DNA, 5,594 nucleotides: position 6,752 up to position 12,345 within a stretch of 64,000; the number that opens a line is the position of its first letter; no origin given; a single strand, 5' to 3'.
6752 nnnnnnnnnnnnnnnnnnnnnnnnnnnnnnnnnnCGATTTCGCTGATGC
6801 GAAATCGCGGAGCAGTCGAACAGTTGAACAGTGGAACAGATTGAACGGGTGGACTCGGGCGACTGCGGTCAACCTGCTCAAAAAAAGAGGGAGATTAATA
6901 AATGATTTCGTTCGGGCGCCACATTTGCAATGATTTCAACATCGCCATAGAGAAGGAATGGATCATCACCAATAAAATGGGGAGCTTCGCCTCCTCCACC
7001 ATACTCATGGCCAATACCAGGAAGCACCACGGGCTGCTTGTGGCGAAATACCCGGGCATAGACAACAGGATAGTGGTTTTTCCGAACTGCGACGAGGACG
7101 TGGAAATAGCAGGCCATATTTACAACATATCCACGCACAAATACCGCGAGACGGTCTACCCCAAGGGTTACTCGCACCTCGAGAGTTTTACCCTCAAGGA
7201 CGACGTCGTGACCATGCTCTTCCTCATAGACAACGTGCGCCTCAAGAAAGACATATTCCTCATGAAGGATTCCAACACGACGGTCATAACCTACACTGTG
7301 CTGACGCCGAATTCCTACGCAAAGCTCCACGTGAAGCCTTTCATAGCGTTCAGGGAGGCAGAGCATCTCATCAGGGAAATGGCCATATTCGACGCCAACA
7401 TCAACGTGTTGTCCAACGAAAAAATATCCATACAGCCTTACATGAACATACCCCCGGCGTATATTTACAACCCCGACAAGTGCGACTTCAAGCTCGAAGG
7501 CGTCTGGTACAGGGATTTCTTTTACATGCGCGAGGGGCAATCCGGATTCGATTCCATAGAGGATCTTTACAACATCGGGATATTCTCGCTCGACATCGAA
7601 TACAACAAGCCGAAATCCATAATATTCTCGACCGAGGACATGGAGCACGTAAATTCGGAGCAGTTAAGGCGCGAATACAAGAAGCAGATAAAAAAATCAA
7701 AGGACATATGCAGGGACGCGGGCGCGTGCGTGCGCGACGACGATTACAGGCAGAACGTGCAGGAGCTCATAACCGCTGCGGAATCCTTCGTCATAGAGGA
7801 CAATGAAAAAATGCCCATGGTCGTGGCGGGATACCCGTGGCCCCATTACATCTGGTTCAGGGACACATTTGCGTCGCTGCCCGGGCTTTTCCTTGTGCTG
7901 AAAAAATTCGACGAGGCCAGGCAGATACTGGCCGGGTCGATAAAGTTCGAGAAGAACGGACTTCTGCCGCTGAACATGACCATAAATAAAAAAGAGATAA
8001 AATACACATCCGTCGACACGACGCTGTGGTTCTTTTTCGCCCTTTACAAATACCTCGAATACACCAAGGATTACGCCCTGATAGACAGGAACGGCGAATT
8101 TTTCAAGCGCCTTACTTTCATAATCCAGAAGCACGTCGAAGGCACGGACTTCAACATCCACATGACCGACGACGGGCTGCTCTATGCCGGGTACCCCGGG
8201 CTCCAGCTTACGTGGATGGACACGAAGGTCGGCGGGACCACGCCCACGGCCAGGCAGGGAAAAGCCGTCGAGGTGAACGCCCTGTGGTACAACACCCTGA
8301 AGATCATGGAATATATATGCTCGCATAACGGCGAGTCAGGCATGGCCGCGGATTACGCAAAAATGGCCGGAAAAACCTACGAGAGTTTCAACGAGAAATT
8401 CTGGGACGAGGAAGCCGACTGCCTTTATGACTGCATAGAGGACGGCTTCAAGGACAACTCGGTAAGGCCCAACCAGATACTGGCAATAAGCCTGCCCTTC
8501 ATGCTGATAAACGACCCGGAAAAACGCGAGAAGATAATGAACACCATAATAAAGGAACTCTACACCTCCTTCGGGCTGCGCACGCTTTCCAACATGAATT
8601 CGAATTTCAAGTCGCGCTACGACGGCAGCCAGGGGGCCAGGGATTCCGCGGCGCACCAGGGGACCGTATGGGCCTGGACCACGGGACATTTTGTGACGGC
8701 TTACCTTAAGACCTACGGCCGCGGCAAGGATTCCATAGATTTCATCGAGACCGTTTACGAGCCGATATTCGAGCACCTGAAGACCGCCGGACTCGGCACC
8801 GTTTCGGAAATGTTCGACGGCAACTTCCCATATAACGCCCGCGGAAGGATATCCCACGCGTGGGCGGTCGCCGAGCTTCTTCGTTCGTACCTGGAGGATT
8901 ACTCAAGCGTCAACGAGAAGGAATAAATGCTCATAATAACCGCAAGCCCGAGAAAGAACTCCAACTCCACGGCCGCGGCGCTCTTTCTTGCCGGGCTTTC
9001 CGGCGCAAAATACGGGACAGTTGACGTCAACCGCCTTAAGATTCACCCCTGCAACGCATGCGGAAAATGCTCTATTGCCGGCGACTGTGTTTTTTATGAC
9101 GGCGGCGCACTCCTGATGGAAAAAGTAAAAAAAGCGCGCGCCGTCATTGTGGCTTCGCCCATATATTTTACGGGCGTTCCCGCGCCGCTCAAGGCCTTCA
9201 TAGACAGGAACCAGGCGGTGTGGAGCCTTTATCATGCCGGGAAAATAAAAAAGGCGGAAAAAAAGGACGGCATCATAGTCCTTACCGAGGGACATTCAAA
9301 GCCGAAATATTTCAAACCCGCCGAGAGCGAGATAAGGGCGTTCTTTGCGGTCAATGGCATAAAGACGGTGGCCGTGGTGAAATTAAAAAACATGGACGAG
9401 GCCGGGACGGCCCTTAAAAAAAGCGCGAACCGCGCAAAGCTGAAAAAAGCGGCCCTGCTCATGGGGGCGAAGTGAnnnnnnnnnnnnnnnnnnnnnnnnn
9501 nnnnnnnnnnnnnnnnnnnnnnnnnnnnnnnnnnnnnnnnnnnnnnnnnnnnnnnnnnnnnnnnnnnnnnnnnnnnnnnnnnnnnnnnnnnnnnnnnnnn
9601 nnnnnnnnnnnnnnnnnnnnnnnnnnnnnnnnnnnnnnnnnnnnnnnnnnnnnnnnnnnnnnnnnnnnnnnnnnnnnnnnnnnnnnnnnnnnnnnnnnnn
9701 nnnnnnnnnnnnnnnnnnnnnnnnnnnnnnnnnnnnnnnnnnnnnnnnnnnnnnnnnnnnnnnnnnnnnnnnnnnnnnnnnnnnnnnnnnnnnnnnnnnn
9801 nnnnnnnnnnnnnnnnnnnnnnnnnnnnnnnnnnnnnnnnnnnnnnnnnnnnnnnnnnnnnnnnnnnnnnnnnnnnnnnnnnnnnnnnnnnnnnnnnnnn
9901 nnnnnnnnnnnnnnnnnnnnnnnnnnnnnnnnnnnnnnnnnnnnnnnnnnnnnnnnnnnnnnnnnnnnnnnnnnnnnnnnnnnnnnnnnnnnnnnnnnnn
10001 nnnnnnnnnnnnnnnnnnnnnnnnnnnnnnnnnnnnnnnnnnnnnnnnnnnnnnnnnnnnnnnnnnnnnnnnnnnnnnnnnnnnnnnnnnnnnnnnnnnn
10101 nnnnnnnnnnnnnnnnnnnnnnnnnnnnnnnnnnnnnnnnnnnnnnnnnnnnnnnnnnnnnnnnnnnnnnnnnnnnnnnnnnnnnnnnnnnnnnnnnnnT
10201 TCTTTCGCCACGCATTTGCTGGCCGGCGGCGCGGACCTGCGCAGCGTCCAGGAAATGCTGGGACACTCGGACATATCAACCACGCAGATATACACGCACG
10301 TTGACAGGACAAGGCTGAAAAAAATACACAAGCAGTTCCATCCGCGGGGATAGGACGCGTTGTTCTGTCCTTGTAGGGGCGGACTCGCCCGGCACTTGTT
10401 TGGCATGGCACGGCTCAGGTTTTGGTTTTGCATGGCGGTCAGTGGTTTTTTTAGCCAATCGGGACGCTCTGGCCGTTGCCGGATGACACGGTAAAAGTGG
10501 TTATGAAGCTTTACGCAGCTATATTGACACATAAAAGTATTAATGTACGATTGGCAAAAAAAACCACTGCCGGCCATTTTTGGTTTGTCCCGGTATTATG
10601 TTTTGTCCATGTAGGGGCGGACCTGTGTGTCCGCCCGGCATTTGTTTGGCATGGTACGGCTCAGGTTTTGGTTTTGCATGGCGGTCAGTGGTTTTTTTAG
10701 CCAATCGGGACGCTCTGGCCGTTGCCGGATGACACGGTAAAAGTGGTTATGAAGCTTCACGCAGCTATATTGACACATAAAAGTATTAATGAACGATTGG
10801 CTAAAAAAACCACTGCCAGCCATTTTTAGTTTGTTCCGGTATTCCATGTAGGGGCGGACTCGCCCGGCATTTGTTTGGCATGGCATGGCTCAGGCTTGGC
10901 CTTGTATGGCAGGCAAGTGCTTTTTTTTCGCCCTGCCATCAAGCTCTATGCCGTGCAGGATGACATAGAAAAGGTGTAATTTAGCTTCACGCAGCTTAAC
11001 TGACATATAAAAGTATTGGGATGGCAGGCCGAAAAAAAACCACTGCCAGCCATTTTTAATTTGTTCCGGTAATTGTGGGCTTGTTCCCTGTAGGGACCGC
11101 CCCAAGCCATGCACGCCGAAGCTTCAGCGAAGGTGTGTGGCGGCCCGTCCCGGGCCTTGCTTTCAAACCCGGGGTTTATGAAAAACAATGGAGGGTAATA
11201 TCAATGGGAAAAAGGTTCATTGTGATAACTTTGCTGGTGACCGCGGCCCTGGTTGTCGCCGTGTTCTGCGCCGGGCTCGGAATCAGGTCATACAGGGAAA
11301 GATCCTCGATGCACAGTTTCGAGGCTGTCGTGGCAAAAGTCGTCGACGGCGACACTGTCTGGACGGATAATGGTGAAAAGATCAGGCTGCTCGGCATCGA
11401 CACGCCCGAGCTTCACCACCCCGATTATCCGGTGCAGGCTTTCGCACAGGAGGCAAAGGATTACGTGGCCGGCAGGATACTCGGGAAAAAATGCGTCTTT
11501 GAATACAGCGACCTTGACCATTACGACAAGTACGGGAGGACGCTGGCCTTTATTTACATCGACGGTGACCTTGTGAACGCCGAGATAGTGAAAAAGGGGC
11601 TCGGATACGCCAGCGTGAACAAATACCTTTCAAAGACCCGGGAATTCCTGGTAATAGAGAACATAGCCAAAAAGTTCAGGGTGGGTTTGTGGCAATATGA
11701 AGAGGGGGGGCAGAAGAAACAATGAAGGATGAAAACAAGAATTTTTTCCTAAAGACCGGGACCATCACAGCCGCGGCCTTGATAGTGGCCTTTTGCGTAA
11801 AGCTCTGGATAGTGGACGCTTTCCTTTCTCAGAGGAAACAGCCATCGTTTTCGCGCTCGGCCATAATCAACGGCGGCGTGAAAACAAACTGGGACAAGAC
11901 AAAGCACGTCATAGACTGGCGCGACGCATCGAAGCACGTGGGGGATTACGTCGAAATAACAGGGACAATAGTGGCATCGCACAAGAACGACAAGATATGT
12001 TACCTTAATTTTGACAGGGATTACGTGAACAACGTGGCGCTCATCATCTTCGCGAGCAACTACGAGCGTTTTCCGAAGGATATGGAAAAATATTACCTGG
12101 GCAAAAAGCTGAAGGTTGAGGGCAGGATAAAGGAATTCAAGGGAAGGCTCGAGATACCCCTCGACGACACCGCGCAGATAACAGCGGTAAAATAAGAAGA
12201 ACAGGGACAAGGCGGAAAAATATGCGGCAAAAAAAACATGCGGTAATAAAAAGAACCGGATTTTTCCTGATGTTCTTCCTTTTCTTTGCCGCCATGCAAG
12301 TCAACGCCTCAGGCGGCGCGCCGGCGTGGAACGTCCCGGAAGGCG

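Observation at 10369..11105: Tandem array of ~237-bp structured repeats with compensatory long-range inverted repeats, between a Xer-type recombinase gene and a secreted nuclease gene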

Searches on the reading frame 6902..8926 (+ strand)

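Call 10: search_protein_families(library=pfam, proteins=[window:6902-8926:+])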
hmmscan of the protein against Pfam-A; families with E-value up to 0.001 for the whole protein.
window:6902-8926:+ (674 aa): 6 families
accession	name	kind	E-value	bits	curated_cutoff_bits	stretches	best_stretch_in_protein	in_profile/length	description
PF06202.20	GDE_C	-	5.8e-100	335.2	21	1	292-661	2-367/367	Amylo-alpha-1,6-glucosidase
PF12439.13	GDE_N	-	8.7e-59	199.1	27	1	18-235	1-215/219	Glycogen debranching enzyme N terminal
PF01204.24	Trehalase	-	6.5e-05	22.4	21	1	455-511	306-362/512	Trehalase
PF22422.2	MGH1-like_GH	-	6.9e-05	23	27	1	452-607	169-313/356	Mannosylglycerate hydrolase MGH1-like glycoside hydrolase domain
PF17167.11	Glyco_hydro_94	-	9.6e-05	21.7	27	1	347-560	97-307/420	Glycosyl hydrolase 94 superfamily, catalytic domain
PF17389.8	Bac_rhamnosid6H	-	0.00068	19.5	24.5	0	438-552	153-253/339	Bacterial alpha-L-rhamnosidase 6 hairpin glycosidase domain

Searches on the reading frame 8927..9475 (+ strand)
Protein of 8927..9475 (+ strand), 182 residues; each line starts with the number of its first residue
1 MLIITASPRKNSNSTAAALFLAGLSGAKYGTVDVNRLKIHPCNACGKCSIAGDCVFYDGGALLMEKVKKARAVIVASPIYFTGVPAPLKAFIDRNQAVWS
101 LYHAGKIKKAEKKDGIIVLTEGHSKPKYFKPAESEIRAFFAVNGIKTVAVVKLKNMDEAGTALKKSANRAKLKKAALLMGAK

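Call 10: search_protein_families(library=pfam, proteins=[window:8927-9475:+])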
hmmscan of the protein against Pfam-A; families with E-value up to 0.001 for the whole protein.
window:8927-9475:+ (182 aa): 2 families
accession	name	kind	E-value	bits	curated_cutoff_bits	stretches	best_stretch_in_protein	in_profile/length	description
PF03358.20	FMN_red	-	5.6e-16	58.9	24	1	2-97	4-98/152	NADPH-dependent FMN reductase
PF02525.22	Flavodoxin_2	-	1.9e-13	51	27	1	2-172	4-194/198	Flavodoxin-like fold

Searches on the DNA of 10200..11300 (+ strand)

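Call 5: search_rna_families(source=window, start=10200, end=11300, threshold=evalue, max_evalue=10, show_alignments=4)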
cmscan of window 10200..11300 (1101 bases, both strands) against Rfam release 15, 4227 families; matches with E-value up to 10: 7.
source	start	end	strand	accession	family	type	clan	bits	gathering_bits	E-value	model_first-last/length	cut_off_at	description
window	10692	10809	+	RF03938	mir-4662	Gene; miRNA;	-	26.9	97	0.0068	1-67/67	no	mir-4662 microRNA precursor family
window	10692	10809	-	RF03938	mir-4662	Gene; miRNA;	-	26.9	97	0.0069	1-67/67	no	mir-4662 microRNA precursor family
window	10446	10563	-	RF03938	mir-4662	Gene; miRNA;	-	21.5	97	0.22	1-67/67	no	mir-4662 microRNA precursor family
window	10446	10563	+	RF03938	mir-4662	Gene; miRNA;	-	20.5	97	0.42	1-67/67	no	mir-4662 microRNA precursor family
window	10921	11039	-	RF03578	mir-3910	Gene; miRNA;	-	19.8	95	0.65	1-82/82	no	mir-3910 microRNA precursor family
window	10921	11039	+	RF03578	mir-3910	Gene; miRNA;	-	19.6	95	0.72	1-82/82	no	mir-3910 microRNA precursor family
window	10854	10970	+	RF00599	SNORA77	Gene; snRNA; snoRNA; HACA-box;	-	16.7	42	1.2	1-125/125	no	Small nucleolar RNA SNORA77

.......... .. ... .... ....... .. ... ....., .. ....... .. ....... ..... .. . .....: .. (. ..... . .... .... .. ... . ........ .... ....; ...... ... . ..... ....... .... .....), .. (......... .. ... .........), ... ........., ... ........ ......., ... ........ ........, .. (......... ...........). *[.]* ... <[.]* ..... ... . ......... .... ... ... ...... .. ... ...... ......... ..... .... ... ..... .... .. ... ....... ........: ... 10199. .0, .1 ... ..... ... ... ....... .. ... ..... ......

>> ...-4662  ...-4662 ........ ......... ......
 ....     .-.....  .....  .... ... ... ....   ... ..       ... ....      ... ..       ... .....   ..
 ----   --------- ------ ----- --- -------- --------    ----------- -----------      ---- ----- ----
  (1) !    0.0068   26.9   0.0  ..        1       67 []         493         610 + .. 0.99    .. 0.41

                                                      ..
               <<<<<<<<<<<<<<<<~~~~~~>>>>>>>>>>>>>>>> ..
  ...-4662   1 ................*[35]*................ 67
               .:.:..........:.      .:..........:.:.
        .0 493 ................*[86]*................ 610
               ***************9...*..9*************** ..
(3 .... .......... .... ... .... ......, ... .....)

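Call 51: search_dna_similar(query=window:10599-10835:+, collection=plasmids, mode=distant, max_evalue=0.01, max_rows=10)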
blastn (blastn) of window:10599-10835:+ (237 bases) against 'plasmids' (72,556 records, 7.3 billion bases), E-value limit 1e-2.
No match.

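Call 52: search_dna_similar(query=window:10599-10835:+, collection=phages, mode=distant, max_evalue=0.01, max_rows=10)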
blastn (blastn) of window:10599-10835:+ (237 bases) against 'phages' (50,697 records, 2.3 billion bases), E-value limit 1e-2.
No match.

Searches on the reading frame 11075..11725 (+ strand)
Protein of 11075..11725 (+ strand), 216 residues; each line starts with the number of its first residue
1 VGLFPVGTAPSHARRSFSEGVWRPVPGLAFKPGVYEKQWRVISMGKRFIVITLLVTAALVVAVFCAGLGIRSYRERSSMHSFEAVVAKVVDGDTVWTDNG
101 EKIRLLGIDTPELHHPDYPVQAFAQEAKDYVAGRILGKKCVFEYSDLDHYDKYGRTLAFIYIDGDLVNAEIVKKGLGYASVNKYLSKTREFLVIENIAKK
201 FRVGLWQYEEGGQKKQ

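Call 10: search_protein_families(library=pfam, proteins=[window:11075-11725:+])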
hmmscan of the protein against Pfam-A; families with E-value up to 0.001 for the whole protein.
window:11075-11725:+ (216 aa): 1 family
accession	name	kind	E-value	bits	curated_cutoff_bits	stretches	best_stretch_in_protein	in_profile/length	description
PF00565.23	SNase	-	1e-22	81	21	1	102-207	1-106/107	Staphylococcal nuclease homologue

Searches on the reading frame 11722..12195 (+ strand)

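Call 10: search_protein_families(library=pfam, proteins=[window:11722-12195:+])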
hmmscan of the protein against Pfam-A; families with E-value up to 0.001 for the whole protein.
window:11722-12195:+ (157 aa): 1 family
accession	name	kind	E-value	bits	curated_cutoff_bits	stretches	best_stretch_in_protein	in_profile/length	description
PF01336.31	tRNA_anti-codon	-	0.00017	21.9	27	0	77-145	1-67/75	OB-fold nucleic acid binding domain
